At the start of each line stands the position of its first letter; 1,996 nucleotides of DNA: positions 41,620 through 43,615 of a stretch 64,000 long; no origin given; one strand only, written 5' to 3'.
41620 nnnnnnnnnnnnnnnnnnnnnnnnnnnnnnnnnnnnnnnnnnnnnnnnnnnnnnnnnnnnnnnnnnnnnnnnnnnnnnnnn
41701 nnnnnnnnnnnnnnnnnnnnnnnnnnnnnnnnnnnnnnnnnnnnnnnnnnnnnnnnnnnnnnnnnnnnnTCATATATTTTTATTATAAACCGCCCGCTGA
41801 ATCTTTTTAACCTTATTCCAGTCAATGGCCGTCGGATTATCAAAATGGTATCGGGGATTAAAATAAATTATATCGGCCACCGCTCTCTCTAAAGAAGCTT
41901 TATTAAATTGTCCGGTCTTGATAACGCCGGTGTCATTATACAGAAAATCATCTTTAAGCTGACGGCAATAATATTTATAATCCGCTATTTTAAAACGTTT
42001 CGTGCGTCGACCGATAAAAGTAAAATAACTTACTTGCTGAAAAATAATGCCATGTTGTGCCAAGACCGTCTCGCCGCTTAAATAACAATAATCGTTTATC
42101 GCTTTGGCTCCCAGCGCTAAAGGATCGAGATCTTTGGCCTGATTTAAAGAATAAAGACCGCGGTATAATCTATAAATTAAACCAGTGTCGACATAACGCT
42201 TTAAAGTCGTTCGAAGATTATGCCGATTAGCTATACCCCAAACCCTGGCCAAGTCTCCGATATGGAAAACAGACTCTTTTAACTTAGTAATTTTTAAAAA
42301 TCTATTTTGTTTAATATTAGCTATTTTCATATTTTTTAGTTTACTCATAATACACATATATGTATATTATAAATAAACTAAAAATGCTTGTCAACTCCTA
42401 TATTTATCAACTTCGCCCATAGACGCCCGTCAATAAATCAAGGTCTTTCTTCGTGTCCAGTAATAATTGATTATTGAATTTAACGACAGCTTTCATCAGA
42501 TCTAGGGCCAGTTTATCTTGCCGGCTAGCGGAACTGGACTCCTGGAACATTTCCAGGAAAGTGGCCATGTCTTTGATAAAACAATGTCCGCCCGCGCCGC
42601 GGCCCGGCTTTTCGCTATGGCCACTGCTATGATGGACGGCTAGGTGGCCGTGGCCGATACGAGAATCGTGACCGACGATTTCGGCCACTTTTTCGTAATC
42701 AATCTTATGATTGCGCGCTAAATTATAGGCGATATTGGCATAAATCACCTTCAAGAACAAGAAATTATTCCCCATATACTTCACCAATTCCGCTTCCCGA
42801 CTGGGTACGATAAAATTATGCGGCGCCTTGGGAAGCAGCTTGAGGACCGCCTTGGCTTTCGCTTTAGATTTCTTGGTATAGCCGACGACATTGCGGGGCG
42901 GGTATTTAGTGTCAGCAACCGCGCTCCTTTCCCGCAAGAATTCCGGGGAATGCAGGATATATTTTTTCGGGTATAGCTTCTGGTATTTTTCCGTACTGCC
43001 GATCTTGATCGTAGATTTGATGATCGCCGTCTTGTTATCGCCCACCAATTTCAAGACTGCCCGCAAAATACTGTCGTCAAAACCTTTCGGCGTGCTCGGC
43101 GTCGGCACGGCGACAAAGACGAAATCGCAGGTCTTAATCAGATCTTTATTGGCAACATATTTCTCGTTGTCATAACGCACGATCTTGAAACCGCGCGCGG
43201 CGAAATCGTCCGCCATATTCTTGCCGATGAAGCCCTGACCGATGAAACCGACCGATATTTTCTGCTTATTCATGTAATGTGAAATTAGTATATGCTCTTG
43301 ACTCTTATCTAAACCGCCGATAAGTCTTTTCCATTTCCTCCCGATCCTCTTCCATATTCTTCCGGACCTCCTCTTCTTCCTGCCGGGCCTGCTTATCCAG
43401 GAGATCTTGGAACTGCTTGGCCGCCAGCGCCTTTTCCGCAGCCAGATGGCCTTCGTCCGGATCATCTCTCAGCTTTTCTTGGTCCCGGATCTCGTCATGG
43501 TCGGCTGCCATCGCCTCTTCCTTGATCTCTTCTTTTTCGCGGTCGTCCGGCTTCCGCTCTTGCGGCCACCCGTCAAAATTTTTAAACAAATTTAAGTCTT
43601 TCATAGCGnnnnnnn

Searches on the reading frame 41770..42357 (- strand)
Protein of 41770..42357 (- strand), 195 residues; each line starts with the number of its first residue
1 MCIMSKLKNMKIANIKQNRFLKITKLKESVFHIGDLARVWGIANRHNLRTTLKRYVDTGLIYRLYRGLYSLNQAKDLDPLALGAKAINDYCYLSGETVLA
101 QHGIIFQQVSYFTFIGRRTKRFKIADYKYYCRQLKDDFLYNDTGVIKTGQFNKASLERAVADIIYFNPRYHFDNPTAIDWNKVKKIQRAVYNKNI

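Call 9: search_protein_families(library=pfam, proteins=[window:41770-42357:-], max_evalue=0.01)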
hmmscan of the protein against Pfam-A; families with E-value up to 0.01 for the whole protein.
window:41770-42357:- (195 aa): 1 family
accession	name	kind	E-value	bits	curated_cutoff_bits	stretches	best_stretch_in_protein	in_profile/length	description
PF13338.12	AbiEi_4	-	0.00051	20.5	25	1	45-71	22-48/49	Transcriptional regulator, AbiEi antitoxin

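Call 18: find_homologous_proteins(query=window:41770-42357:-, max_evalue=0.001)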
Query window:41770-42357:- (195 aa): 194 proteins with E <= 0.001 among 264 candidates; the best 120 are listed.
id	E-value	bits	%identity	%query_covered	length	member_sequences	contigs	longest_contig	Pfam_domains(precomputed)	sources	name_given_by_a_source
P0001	1.4e-120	418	100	95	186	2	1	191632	-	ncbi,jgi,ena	ncbi:MAG: hypothetical protein WC456_01415 [Patescibacteria group bacterium]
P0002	2.6e-92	326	75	95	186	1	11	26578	-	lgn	-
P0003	3.1e-92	326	75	98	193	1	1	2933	-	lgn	-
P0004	1.9e-91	323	76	93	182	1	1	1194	-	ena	-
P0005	5.0e-90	319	72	99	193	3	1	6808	-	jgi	jgi:predicted transcriptional regulator of viral defense system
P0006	3.7e-89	316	73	99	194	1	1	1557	-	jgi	jgi:predicted transcriptional regulator of viral defense system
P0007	4.7e-89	316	74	94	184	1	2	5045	-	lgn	-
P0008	1.5e-88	314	69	99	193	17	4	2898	-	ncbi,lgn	-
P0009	1.5e-88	314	71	99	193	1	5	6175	-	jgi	jgi:predicted transcriptional regulator of viral defense system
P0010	1.6e-88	314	70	99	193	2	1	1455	-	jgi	jgi:predicted transcriptional regulator of viral defense system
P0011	1.8e-88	314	73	95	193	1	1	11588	PF13338.13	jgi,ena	-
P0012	2.1e-88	313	69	99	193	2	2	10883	-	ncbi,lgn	-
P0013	2.7e-88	313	70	99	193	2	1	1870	-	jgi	jgi:predicted transcriptional regulator of viral defense system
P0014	3.1e-88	313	73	95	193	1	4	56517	PF13338.13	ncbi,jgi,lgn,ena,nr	ncbi:MAG TPA: type IV toxin-antitoxin system AbiEi family antitoxin domain-containing protein [Pates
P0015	4.4e-88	312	70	99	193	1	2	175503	-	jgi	jgi:predicted transcriptional regulator of viral defense system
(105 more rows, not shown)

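Call 20: find_encoding_contigs(protein=P0002, flank=4000, max_places=4)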
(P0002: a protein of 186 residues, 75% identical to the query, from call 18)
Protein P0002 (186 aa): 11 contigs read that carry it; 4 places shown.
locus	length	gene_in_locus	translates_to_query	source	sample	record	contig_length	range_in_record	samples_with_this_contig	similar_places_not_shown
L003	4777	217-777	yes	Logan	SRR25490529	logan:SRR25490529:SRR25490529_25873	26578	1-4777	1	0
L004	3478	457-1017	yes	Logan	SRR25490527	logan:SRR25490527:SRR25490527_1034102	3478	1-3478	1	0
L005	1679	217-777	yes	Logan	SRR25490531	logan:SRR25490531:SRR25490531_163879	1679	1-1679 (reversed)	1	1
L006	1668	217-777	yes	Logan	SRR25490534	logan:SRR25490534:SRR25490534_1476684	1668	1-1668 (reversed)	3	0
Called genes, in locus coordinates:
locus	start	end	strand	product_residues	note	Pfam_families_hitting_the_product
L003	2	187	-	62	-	?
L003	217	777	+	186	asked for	-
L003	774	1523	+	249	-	PF08843:AbiEii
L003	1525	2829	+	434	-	PF03023:MurJ (faint), PF01943:Polysacc_synt, PF13440:Polysacc_synt_3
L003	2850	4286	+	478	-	PF03062:MBOAT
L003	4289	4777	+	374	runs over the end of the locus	-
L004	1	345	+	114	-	?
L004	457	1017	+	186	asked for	-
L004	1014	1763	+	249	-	PF08843:AbiEii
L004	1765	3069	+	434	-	PF03023:MurJ (faint), PF01943:Polysacc_synt, PF13440:Polysacc_synt_3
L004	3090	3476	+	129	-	?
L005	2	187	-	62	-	?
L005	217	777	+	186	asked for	-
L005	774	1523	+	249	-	PF08843:AbiEii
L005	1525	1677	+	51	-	?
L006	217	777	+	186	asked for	-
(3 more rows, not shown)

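Call 21: find_encoding_contigs(protein=P0014, flank=4000, max_places=3)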
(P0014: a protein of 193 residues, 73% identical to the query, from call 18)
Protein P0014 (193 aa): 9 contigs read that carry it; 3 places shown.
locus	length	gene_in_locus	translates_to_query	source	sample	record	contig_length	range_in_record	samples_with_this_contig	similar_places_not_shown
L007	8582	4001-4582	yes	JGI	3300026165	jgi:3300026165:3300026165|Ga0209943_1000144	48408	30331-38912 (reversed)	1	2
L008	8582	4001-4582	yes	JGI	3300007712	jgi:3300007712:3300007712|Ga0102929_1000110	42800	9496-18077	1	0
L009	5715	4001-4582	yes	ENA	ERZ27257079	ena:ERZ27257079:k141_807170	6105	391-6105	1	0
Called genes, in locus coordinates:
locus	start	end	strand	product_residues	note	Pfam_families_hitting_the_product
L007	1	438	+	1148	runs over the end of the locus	-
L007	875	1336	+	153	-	-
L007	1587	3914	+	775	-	PF04932:Wzy_C, PF00515:TPR_1 (faint), PF07719:TPR_2 (faint), PF23914:TPR_CcmH_CycH (faint), PF13371:TPR_9 (faint)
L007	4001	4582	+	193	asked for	PF13338:AbiEi_4 (faint)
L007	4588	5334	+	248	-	PF08843:AbiEii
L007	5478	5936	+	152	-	-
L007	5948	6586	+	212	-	PF01272:GreA_GreB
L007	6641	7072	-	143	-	PF00293:NUDIX, PF14815:NUDIX_4 (weak)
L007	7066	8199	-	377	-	PF00155:Aminotran_1_2, PF00266:Aminotran_5, PF01041:DegT_DnrJ_EryC1, PF01212:Beta_elim_lyase (weak), PF01053:Cys_Met_Meta_PP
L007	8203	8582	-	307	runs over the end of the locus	PF04055:Radical_SAM, PF13353:Fer4_12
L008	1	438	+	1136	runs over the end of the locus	-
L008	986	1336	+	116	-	-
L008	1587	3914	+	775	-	PF04932:Wzy_C, PF00515:TPR_1 (faint), PF07719:TPR_2 (faint), PF23914:TPR_CcmH_CycH (faint), PF13371:TPR_9 (faint)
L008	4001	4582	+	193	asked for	PF13338:AbiEi_4 (faint)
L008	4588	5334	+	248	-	PF08843:AbiEii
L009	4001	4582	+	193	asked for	PF13338:AbiEi_4 (faint)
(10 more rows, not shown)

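Call 22: find_encoding_contigs(protein=P0015, flank=4000, max_places=3)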
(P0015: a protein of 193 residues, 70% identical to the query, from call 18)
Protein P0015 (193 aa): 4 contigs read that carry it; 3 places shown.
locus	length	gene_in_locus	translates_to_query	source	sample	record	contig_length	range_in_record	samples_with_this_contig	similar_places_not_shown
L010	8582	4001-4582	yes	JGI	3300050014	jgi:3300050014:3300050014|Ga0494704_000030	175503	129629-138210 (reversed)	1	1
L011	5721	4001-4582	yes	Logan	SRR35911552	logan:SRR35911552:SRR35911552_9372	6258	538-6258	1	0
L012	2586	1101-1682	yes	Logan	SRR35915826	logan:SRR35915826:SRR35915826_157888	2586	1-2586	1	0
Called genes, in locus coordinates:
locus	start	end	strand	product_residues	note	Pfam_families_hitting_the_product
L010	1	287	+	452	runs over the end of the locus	PF16656:Pur_ac_phosph_N (faint), PF00041:fn3 (faint), PF25788:Ig_Rha78A_N (faint), PF25059:FN3_DSCAM-DSCAML_C (faint), PF09603:Fib_succ_major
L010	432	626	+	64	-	-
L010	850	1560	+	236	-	-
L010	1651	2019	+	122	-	-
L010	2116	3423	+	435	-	-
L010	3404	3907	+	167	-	PF01864:CarS-like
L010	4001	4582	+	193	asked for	-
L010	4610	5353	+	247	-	PF08843:AbiEii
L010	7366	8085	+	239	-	-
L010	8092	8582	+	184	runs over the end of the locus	PF05198:IF3_N, PF00707:IF3_C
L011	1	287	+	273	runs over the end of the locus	?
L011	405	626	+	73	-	-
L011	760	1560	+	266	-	-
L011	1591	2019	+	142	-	-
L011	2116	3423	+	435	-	-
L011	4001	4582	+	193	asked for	-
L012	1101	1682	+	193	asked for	-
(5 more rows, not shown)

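Call 46: find_related_loci(query=A1, collection=genome_contigs, flank=3000)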
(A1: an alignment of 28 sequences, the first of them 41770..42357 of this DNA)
Query A1 (195 aa) in genome_contigs; peptide patterns used: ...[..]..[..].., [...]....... (x = any residue, [..] = any of these).
264 stretches matched a pattern; 105 encode a relative of the query (tblastn E <= 1e-3); the best 80 are kept; 80 distinct loci.
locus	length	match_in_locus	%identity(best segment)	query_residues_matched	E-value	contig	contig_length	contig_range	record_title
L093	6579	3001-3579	71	1-193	9e-94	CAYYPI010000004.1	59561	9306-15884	MAG TPA_asm: uncultured Gammaproteobacteria bacterium isolate SRP252850_co1_249 genome assembly, contig: NODE_622_length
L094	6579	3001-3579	71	1-193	2e-93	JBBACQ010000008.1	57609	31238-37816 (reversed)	MAG: Patescibacteria group bacterium isolate SO_2017_LW1_52 NODE_269_length_57609_cov_1.701402_LW64-88_2017, whole genom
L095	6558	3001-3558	73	8-193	1e-92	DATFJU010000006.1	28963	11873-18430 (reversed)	MAG TPA_asm: Patescibacteria group bacterium isolate SMAG_U9152 k141_307053, whole genome shotgun sequence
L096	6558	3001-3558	71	8-193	2e-92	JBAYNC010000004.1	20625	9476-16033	MAG: Patescibacteria group bacterium isolate SO_2016_LW1_55 scaffold02408_LW64-88_2016, whole genome shotgun sequence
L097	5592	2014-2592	69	1-193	4e-92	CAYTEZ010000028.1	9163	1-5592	MAG TPA_asm: uncultured Gammaproteobacteria bacterium isolate SRP170004_co1_41 genome assembly, contig: NODE_12280_lengt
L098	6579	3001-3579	68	1-193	7e-92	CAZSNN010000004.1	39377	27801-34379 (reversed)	MAG TPA_asm: uncultured Gammaproteobacteria bacterium isolate binchicken_co45_657 genome assembly, contig: NODE_1400_len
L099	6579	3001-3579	70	1-193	3e-90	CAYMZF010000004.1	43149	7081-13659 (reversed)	MAG TPA_asm: uncultured Gammaproteobacteria bacterium isolate SRP192927_co3_442 genome assembly, contig: NODE_1526_lengt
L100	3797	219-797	69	1-193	3e-90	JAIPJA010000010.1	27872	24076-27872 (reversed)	MAG: Candidatus Paceibacterota bacterium isolate Tobar13m-G48 Tobar13m-C1920, whole genome shotgun sequence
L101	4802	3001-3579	68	1-193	2e-90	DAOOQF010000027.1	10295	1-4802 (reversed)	MAG TPA_asm: bacterium isolate AMR_MDS_2578 NODE_8103_length_10295_cov_6.255371, whole genome shotgun sequence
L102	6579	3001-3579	68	1-193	1e-88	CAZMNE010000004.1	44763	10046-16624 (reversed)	MAG TPA_asm: uncultured Gammaproteobacteria bacterium isolate binchicken_co173_189 genome assembly, contig: NODE_2815_le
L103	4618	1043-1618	67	1-192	2e-87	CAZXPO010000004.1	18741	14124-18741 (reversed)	MAG TPA_asm: uncultured Gammaproteobacteria bacterium isolate SRP192927_co1_524 genome assembly, contig: NODE_6005_lengt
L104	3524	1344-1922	64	1-193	2e-85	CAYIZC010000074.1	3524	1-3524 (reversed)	MAG TPA_asm: uncultured Gammaproteobacteria bacterium isolate ERP122455_co1_170 genome assembly, contig: NODE_12790_leng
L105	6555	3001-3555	61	9-193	1e-73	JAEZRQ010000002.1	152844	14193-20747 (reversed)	MAG: Candidatus Parcubacteria bacterium isolate OH_PDB_195 k127_1463186, whole genome shotgun sequence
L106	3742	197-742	49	14-194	2e-56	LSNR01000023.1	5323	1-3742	MAG: Parcubacteria group bacterium M6-OD1-3 Contig11897, whole genome shotgun sequence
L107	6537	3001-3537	49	15-190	9e-56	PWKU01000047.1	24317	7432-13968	MAG: Candidatus Nealsonbacteria bacterium isolate CSSed10_205R1 CS-Sed10-C3266, whole genome shotgun sequence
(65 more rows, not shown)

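Call 90: search_protein_families(library=padloc, proteins=[window:41770-42357:-], max_evalue=0.001)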
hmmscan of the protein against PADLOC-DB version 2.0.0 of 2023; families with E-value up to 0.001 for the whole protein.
window:41770-42357:- (195 aa): 16 families
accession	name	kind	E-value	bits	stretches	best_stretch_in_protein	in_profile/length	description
PDLC02255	AbiEi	-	7.7e-29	98.6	1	23-192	8-173/186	AbiEi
PDLC02241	AbiEi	-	2.6e-16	58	1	26-171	10-151/199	AbiEi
PDLC02232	AbiEi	-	3.6e-13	47.8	1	18-116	8-110/177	AbiEi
PDLC02267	AbiEi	-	1.4e-10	39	1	17-170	6-157/252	AbiEi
PDLC02240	AbiEi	-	3.5e-09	34.5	1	23-166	10-161/216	AbiEi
PDLC02225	AbiEi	-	3e-08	31.6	1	45-166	28-147/198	AbiEi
PDLC02230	AbiEi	-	3.7e-08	31.3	1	48-168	19-137/192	AbiEi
PDLC02269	AbiEi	-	5.1e-08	30.5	1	26-164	8-144/251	AbiEi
PDLC02272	AbiEi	-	8.3e-08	30.3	1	33-171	15-149/200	AbiEi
PDLC02274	AbiEi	-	3.1e-07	28.3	1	24-128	11-118/217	AbiEi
PDLC02287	AbiEi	-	3.6e-06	24.7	1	28-163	10-143/253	AbiEi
PDLC02270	AbiEi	-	6.5e-05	20.1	1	17-144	3-133/265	AbiEi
PDLC02271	AbiEi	-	9.8e-05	19.7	1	16-163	9-165/263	AbiEi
PDLC02226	AbiEi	-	0.00022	19.1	1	22-81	10-67/202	AbiEi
PDLC02228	AbiEi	-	0.00025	18.4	1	50-104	54-110/216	AbiEi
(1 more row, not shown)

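Call 91: search_protein_families(library=ncbifam, proteins=[window:41770-42357:-], max_evalue=0.001)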
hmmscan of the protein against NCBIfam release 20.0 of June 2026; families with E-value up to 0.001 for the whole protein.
window:41770-42357:- (195 aa): 1 family
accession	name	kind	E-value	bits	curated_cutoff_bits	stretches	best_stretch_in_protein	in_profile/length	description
NF047376.1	TAA_AbiEi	equivalog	1.2e-12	47.8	150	1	18-116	8-111/172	type IV toxin-antitoxin system AbiEi family antitoxin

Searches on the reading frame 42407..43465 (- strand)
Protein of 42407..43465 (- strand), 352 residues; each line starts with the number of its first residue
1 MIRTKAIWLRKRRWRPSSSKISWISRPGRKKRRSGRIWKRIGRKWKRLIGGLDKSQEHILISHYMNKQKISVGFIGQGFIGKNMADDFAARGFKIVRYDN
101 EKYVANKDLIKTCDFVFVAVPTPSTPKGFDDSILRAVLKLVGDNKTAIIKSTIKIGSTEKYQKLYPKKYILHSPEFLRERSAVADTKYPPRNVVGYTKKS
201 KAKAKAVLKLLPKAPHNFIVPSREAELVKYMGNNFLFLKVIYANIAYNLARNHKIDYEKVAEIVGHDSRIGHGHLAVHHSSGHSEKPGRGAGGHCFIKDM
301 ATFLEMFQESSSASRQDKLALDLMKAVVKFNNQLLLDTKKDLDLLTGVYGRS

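Call 9: search_protein_families(library=pfam, proteins=[window:42407-43465:-], max_evalue=0.01)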
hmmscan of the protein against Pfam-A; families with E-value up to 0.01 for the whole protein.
window:42407-43465:- (352 aa): 5 families
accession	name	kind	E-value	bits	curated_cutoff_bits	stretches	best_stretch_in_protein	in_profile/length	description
PF03721.20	UDPG_MGDP_dh_N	-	2.1e-17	63.8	27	1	109-203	73-182/187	UDP-glucose/GDP-mannose dehydrogenase family, NAD binding domain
PF00984.24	UDPG_MGDP_dh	-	3.9e-16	59.4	25.4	1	223-332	1-93/94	UDP-glucose/GDP-mannose dehydrogenase family, central domain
PF03446.21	NAD_binding_2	-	2.1e-05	25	21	1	72-162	2-104/161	NAD binding domain of 6-phosphogluconate dehydrogenase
PF02826.25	2-Hacid_dh_C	-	4.5e-05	23.3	25.1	1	68-135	35-115/178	D-isomer specific 2-hydroxyacid dehydrogenase, NAD binding domain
PF03807.23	F420_oxidored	-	0.00023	22.1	21.6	0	72-124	2-71/94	NADP oxidoreductase coenzyme F420-dependent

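Call 61: find_homologous_proteins(query=window:42407-43273:-, max_evalue=1e-10)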
Query window:42407-43273:- (288 aa): 4809 proteins with E <= 1e-10 among 6453 candidates; the best 120 are listed.
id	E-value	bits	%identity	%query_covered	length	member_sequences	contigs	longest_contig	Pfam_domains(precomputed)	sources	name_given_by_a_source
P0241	3.0e-188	642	100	100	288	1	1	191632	PF00984.25,PF03446.22,PF03721.21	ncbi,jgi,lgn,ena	ncbi:MAG: NAD(P)-binding domain-containing protein [Patescibacteria group bacterium]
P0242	1.0e-166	571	87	99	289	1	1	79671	PF00984.25,PF03446.22,PF03721.21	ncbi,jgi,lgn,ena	ncbi:MAG: NAD(P)-binding domain-containing protein [Patescibacteria group bacterium]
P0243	3.6e-159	546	85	99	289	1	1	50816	PF00984.25,PF03446.22,PF03721.21,PF03807.24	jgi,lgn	jgi:UDPglucose 6-dehydrogenase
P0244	8.7e-159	545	85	99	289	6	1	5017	PF00984.25,PF03446.22,PF03721.21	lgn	-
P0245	1.6e-150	518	79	99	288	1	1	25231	PF00984.25,PF03446.22,PF03721.21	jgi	-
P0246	1.3e-148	512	76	100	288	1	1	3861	PF00984.25,PF03446.22,PF03721.21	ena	-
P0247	2.1e-148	511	76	99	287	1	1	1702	PF00984.25,PF03446.22,PF03721.21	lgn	-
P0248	3.2e-147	507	77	99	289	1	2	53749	PF00984.25,PF03446.22,PF03721.21,PF03807.24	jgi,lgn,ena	jgi:UDPglucose 6-dehydrogenase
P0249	8.3e-147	506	78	99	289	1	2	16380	PF00984.25,PF03446.22,PF03721.21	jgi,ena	jgi:UDPglucose 6-dehydrogenase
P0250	2.8e-145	501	76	99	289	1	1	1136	PF00984.25,PF03446.22,PF03721.21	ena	-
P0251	6.7e-145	500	76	99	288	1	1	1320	PF00984.25,PF03446.22,PF03721.21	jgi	jgi:UDPglucose 6-dehydrogenase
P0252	2.2e-143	495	76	99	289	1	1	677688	PF00984.25,PF03446.22,PF03721.21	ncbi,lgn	-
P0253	4.1e-143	494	76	99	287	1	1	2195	PF00984.25,PF03446.22,PF03721.21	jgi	jgi:UDPglucose 6-dehydrogenase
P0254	6.4e-143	493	75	100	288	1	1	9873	PF00984.25,PF03446.22,PF03721.21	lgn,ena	-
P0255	1.4e-142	492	75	99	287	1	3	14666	PF00984.25,PF03446.22,PF03721.21,PF03807.24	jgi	-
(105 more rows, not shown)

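Call 62: find_encoding_contigs(protein=P0242, flank=6000, max_places=2)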
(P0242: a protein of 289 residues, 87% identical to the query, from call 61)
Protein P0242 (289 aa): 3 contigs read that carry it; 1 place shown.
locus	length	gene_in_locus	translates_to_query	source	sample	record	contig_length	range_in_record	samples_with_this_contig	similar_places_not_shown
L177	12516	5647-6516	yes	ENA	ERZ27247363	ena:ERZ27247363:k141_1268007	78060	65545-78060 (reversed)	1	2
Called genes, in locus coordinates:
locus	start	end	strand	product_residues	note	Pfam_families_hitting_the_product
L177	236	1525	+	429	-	PF13393:tRNA-synt_His, PF00587:tRNA-synt_2b (weak), PF03129:HGTP_anticodon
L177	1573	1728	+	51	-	-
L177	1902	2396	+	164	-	-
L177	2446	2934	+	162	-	-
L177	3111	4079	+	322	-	PF00535:Glycos_transf_2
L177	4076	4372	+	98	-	-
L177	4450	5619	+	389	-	PF13173:AAA_14, PF13635:DUF4143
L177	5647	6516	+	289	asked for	PF03446:NAD_binding_2 (faint), PF03721:UDPG_MGDP_dh_N, PF00984:UDPG_MGDP_dh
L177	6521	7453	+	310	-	PF01073:3Beta_HSD, PF01370:Epimerase, PF02719:Polysacc_synt_2 (faint), PF04321:RmlD_sub_bind, PF07993:NAD_binding_4 (faint), PF16363:GDP_Man_Dehyd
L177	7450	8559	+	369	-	PF13439:Glyco_transf_4, PF13579:Glyco_trans_4_4 (faint), PF20706:GT4-conflict, PF00534:Glycos_transf_1, PF13692:Glyco_trans_1_4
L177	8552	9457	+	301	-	PF13641:Glyco_tranf_2_3, PF00535:Glycos_transf_2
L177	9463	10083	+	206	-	PF13649:Methyltransf_25 (faint), PF13489:Methyltransf_23, PF07021:MetW (weak), PF08242:Methyltransf_12 (weak), PF13847:Methyltransf_31 (weak), PF08241:Methyltransf_11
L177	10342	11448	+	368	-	PF13450:NAD_binding_8, PF01593:Amino_oxidase (weak), PF03275:GLF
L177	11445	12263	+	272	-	-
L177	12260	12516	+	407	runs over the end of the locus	PF13439:Glyco_transf_4, PF00534:Glycos_transf_1, PF13692:Glyco_trans_1_4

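Call 63: find_encoding_contigs(protein=P0243, flank=6000, max_places=2)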
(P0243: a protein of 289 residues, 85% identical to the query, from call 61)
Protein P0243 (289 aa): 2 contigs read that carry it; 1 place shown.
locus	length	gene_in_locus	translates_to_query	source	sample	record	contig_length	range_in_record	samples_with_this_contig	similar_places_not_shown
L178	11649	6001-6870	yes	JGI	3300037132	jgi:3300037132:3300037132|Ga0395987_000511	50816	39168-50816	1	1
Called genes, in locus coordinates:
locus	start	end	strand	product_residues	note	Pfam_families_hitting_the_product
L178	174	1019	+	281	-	PF02498:Bro-N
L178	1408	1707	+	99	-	-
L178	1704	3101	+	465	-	PF00709:Adenylsucc_synt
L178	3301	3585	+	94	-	PF04221:RelB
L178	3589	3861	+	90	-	PF15738:YafQ_toxin, PF05016:ParE_toxin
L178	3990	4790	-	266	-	PF03331:LpxC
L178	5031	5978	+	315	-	PF00535:Glycos_transf_2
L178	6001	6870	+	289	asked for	PF03446:NAD_binding_2 (faint), PF03807:F420_oxidored (faint), PF03721:UDPG_MGDP_dh_N, PF00984:UDPG_MGDP_dh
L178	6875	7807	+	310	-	PF01073:3Beta_HSD, PF01370:Epimerase, PF02719:Polysacc_synt_2 (faint), PF04321:RmlD_sub_bind, PF07993:NAD_binding_4 (faint), PF16363:GDP_Man_Dehyd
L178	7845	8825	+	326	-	PF00535:Glycos_transf_2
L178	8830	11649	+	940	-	?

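Call 91: search_protein_families(library=ncbifam, proteins=[window:42407-43273:-], max_evalue=0.001)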
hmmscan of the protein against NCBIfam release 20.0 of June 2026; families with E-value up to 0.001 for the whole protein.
window:42407-43273:- (288 aa): 6 families
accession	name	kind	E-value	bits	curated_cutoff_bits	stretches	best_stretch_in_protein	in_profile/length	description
TIGR03026.1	NDP-sugDHase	subfamily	2.9e-38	131.7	189.8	1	44-248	72-281/413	nucleotide sugar dehydrogenase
NF041297.1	UDPGDh_AglM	equivalog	5.6e-24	84.8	670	1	43-269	69-299/429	UDP-glucose 6-dehydrogenase AglM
NF047673.2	TeichurnBiosyTuaD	equivalog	8.9e-23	81.1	700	1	44-273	73-296/439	UDP-glucose 6-dehydrogenase TuaD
NF011631.0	PRK15057.1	equivalog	5.8e-21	75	757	1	42-245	67-267/388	UDP-glucose 6-dehydrogenase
NF040825.1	UDPMaNacDH_Arch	equivalog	1.2e-11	44.1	750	1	41-277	68-301/418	UDP-N-acetyl-D-mannosamine dehydrogenase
NF008286.0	PRK11064.1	equivalog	8.2e-06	24.6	459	0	124-235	172-270/420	UDP-N-acetyl-D-mannosamine dehydrogenase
